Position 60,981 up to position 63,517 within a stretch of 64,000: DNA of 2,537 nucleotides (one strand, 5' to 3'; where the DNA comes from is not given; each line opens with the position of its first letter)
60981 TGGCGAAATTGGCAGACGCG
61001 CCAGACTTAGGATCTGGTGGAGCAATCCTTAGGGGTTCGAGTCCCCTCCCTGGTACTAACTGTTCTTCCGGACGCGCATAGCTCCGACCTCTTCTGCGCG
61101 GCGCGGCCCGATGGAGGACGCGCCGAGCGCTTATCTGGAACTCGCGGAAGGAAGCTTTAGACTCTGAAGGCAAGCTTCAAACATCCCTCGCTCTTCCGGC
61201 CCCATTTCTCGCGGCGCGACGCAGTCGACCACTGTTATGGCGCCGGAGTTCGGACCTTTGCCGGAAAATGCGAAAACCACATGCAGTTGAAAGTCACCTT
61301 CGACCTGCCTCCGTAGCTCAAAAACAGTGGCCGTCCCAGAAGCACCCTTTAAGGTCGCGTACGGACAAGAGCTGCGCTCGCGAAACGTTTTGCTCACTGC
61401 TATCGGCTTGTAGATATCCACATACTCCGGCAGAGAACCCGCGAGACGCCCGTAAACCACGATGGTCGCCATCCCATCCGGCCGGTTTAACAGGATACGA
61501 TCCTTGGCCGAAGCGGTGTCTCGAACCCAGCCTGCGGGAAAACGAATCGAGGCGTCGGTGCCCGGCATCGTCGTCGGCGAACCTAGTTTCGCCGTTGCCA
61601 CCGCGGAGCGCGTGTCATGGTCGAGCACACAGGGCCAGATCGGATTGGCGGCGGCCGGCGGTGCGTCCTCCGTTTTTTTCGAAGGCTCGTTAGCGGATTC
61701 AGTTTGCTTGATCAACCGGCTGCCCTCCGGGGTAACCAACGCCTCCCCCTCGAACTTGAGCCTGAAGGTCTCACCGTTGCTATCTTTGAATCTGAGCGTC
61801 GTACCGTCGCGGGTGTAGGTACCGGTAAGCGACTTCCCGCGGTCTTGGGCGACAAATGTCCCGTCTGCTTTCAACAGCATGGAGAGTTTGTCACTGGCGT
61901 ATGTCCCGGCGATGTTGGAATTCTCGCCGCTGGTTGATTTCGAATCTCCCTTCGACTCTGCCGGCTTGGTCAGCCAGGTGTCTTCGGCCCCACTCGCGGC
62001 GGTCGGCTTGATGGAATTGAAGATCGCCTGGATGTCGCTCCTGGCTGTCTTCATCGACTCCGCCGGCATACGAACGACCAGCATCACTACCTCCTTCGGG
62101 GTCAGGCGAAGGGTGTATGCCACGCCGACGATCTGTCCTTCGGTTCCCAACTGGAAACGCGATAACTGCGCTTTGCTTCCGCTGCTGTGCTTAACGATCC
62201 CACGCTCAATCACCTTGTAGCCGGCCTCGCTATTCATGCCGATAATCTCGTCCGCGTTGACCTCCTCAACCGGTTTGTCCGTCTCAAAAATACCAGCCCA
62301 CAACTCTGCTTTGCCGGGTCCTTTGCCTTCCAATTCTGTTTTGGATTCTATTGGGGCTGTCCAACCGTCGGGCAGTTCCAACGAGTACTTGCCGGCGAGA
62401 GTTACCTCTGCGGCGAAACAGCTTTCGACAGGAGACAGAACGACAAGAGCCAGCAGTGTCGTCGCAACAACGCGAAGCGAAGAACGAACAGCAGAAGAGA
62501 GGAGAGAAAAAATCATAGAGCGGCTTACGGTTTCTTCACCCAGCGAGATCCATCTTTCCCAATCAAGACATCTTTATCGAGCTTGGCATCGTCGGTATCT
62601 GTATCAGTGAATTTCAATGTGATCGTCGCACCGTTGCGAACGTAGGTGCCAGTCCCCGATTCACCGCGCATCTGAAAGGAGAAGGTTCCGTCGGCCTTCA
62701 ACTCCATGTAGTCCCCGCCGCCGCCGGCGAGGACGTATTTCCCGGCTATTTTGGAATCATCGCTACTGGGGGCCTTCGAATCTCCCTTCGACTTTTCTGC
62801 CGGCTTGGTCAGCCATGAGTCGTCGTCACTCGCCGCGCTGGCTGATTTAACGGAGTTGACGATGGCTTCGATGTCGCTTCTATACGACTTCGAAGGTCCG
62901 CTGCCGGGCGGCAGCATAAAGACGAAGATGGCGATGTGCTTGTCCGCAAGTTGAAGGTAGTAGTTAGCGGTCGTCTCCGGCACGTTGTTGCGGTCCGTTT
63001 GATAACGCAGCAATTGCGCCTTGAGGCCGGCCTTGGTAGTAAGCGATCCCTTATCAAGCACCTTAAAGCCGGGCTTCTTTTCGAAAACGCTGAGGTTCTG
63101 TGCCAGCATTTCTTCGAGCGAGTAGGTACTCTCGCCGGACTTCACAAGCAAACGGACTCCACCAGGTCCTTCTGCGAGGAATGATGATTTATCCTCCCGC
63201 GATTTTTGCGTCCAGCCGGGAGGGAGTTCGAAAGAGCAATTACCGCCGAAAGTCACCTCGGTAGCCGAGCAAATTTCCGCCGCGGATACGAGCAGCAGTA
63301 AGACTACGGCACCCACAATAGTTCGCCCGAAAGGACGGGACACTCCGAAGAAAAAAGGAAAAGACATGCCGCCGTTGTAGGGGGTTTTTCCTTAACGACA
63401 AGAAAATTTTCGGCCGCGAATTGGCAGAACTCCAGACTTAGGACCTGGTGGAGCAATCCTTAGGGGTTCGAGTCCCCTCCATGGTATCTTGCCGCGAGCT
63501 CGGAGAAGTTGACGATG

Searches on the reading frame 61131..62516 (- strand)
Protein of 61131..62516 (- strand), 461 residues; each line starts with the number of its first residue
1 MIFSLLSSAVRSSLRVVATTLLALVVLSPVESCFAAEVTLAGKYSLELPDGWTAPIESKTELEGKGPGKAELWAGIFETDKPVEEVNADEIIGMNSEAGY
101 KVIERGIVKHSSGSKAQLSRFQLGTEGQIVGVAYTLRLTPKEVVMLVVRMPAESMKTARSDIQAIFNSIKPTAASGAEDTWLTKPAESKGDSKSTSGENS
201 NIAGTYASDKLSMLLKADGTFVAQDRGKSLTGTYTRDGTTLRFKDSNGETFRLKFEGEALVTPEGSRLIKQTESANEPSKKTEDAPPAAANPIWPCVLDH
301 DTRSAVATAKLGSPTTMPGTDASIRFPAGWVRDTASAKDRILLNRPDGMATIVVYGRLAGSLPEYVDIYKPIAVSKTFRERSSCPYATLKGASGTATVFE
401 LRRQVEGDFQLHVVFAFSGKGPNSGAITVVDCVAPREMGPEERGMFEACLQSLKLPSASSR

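Call 48: search_protein_families(library=pfam, max_evalue=0.001, proteins=[window:61131-62516:-])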
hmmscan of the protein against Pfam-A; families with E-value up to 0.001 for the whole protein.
window:61131-62516:- (461 aa): 0 families

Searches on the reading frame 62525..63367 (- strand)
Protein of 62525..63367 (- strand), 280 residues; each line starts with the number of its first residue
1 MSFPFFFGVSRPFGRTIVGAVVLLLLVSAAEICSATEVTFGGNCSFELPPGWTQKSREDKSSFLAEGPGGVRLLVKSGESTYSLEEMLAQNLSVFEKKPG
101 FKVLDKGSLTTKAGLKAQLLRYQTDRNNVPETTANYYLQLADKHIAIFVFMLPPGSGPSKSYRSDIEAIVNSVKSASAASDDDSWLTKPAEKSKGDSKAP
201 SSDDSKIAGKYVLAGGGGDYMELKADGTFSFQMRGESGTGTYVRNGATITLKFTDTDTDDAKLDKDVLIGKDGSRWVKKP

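Call 48: search_protein_families(library=pfam, max_evalue=0.001, proteins=[window:62525-63367:-])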
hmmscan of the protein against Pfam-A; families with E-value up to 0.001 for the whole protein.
window:62525-63367:- (280 aa): 0 families

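Call 51: find_encoding_contigs(protein=window:62525-63367:-, flank=10000, max_places=4)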
Protein window:62525-63367:- (280 aa): 2 contigs read that carry it; 2 places shown.
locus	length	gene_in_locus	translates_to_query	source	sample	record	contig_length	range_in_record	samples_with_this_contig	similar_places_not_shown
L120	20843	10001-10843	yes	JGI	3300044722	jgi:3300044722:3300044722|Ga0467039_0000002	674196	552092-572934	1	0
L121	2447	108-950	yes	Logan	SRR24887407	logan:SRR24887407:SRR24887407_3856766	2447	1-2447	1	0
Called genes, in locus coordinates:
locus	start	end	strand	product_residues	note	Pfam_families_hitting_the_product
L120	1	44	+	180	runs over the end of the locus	PF13302:Acetyltransf_3, PF00583:Acetyltransf_1, PF12746:GNAT_acetyltran (weak)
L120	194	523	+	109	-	PF09413:DUF2007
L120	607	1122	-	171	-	-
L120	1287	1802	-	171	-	-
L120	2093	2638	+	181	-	-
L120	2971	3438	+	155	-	-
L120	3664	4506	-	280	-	PF03976:PPK2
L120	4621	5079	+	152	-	PF00300:His_Phos_1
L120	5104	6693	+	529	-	PF00884:Sulfatase, PF01663:Phosphodiest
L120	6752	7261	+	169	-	-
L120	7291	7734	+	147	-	PF13673:Acetyltransf_10, PF00583:Acetyltransf_1, PF13508:Acetyltransf_7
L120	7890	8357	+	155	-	-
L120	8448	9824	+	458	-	-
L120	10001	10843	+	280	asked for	-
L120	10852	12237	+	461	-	-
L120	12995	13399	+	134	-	-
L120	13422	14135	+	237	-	PF00072:Response_reg, PF00512:HisKA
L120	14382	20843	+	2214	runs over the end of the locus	PF00989:PAS, PF08448:PAS_4, PF13426:PAS_9, PF00989:PAS, PF08447:PAS_3, PF13188:PAS_8, PF13426:PAS_9, PF01590:GAF, +23 more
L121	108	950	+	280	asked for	-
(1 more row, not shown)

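Call 63: find_homologous_proteins(query=L120:194-523:+, max_evalue=1e-40)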
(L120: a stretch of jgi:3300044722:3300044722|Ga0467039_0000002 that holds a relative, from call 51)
Query L120:194-523:+ (109 aa): 17 proteins with E <= 1e-40 among 22 candidates.
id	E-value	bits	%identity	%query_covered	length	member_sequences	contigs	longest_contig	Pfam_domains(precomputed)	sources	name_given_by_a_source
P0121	7.3e-71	253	100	100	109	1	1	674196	PF09413.16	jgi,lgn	jgi:hypothetical protein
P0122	8.3e-51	189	71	98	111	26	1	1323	PF09413.16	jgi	jgi:hypothetical protein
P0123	5.0e-50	186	73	97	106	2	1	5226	PF09413.16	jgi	jgi:hypothetical protein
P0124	7.7e-50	186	73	96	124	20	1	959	PF09413.16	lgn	-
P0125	1.1e-49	185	71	100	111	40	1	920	PF09413.16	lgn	-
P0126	3.0e-49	184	72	97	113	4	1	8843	PF09413.16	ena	-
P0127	6.2e-49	183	74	96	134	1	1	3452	PF09413.16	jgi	jgi:hypothetical protein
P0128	6.3e-49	183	73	95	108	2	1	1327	PF09413.16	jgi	jgi:hypothetical protein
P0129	1.2e-47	179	69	97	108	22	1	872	PF09413.16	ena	-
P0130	2.6e-47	178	67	100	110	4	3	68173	PF09413.16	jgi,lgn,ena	-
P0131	8.7e-47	176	70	96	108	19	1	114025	PF09413.16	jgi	jgi:Putative prokaryotic signal transducing protein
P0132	1.2e-45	172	68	100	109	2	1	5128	PF09413.16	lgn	-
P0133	8.3e-45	170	67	96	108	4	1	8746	PF09413.16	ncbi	-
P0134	3.0e-44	168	64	100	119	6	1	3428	PF09413.16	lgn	-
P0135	7.3e-44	167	69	96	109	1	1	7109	PF09413.16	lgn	-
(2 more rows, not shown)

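Call 64: find_encoding_contigs(protein=P0121, flank=10000, max_places=2)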
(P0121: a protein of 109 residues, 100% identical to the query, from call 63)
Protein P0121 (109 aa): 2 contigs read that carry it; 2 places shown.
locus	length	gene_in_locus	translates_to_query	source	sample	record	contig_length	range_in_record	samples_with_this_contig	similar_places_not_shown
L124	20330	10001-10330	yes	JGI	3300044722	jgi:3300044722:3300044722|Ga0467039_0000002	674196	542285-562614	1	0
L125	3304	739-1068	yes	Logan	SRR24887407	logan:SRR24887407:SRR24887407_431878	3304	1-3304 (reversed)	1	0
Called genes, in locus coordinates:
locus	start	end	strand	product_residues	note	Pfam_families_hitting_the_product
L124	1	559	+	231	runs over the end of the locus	-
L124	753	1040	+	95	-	-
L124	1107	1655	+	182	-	-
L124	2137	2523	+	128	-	-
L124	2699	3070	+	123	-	-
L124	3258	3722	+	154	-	-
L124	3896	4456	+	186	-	-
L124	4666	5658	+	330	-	PF12146:Hydrolase_4, PF00561:Abhydrolase_1, PF12697:Abhydrolase_6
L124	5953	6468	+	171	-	-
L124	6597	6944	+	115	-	-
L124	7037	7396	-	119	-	-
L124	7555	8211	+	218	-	-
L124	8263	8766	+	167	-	-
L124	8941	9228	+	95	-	-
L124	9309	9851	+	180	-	PF13302:Acetyltransf_3, PF00583:Acetyltransf_1, PF12746:GNAT_acetyltran (weak)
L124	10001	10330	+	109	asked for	PF09413:DUF2007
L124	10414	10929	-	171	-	-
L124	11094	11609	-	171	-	-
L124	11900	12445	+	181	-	-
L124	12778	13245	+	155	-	-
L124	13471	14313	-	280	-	PF03976:PPK2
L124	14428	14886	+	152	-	PF00300:His_Phos_1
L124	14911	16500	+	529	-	PF00884:Sulfatase, PF01663:Phosphodiest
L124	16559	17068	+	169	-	-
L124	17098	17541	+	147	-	PF13673:Acetyltransf_10, PF00583:Acetyltransf_1, PF13508:Acetyltransf_7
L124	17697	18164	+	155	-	-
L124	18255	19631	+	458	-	-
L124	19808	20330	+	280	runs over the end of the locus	-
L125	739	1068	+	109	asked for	PF09413:DUF2007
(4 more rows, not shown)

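Call 66: list_cluster_members(proteins=[L124:753-1040:+, L124:1107-1655:+])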
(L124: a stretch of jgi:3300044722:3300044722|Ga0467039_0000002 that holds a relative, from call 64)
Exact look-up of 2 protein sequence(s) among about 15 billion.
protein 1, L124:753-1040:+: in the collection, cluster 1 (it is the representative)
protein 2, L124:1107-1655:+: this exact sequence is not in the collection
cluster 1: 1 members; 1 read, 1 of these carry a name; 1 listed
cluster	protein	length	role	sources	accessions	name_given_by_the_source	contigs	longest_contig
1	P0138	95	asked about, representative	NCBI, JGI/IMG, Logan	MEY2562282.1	MAG: hypothetical protein QOH88_475 [Verrucomicrobiota bacterium] | hypothetical protein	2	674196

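Call 67: find_encoding_contigs(protein=P0138, flank=10000, max_places=1)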
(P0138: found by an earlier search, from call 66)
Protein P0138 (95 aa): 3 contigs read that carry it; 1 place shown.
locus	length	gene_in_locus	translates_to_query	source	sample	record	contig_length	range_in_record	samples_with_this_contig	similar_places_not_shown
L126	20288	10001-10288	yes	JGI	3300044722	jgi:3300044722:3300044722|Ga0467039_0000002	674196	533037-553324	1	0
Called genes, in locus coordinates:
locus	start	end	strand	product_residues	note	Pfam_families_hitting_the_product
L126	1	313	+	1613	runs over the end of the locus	PF13540:RCC1_2, PF25390:WD40_RLD, PF00415:RCC1, PF13540:RCC1_2, PF00415:RCC1, PF13540:RCC1_2, PF00415:RCC1, PF13540:RCC1_2, +2 more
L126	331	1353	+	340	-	PF13620:CarboxypepD_reg (faint)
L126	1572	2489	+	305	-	PF13620:CarboxypepD_reg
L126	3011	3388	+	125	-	-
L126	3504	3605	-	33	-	-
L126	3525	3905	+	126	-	PF12796:Ank_2, PF13606:Ank_3 (faint), PF13637:Ank_4 (weak), PF13857:Ank_5, PF00023:Ank (weak)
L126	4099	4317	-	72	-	-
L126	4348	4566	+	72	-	-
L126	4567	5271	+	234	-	-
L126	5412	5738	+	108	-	-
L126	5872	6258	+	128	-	PF24722:DUF7674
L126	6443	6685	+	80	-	-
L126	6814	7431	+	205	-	-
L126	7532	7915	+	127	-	-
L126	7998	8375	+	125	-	PF07027:DUF1318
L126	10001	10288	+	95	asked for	-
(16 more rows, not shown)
